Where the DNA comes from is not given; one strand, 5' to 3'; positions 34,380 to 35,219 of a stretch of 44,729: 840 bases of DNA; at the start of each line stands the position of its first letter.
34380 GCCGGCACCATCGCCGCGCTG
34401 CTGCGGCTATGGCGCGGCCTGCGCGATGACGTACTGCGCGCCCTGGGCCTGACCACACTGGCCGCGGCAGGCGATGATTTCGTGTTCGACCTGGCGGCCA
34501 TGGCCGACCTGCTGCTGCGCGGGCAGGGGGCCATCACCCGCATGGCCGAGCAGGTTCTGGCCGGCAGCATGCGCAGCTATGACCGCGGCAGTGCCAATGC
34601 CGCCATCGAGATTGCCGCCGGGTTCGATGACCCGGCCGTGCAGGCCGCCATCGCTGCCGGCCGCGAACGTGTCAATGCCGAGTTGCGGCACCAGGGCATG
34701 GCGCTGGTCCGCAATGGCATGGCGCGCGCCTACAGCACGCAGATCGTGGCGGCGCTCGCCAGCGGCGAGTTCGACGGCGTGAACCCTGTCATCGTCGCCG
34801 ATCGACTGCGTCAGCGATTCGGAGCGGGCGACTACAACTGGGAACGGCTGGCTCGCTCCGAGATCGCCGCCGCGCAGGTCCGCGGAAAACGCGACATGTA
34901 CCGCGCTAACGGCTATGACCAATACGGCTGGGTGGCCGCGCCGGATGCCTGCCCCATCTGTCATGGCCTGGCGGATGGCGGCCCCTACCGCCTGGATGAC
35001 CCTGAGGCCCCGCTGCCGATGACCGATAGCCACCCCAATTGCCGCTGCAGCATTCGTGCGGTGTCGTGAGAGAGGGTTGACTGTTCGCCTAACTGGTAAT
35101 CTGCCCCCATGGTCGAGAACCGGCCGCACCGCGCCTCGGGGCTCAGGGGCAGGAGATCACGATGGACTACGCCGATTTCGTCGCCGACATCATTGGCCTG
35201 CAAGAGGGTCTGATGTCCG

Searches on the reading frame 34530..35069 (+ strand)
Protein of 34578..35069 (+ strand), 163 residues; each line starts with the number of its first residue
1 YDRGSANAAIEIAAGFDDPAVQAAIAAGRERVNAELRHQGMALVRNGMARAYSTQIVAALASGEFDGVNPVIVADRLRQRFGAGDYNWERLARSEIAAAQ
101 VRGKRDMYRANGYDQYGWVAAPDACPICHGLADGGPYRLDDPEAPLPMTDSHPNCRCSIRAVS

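Call 38: search_protein_families(library=ncbifam, proteins=[window:34578-35069:+], max_evalue=0.1)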
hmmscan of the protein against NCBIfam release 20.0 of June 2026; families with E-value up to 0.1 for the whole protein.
window:34578-35069:+ (163 aa): 1 family
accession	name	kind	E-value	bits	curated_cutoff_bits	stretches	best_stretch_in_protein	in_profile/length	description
TIGR01641.1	phageSPP1_gp7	domain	2.9e-15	56.6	39.65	1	59-162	4-108/109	minor capsid protein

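Call 91: predict_structure(alignment_id=A5)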
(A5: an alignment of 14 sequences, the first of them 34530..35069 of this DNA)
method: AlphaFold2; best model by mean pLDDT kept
length: 179 residues; sequences in the alignment: 14
mean_pLDDT: 75.0   pTM: 0.58
mean pLDDT of the five models: 75.0, 71.9, 71.5, 69.2, 67.6
residues with pLDDT >= 90: 42; 70-90: 78; 50-70: 40; < 50: 19
segments of 3 or more residues with pLDDT < 50: 2-10, 58-66
pLDDT, mean of each block of 10 residues (from residue 1): 44 56 55 76 77 59 51 76 81 80 79 86 94 93 92 94 70 89
secondary structure, 60 per line:
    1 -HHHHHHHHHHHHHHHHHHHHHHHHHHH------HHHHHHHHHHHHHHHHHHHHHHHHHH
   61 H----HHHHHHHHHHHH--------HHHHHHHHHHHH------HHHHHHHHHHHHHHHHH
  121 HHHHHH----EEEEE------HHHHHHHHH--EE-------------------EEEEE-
elements in order: H2-28 H35-61 H66-77 H86-97 H104-126 E131-135 H142-150 E174-178
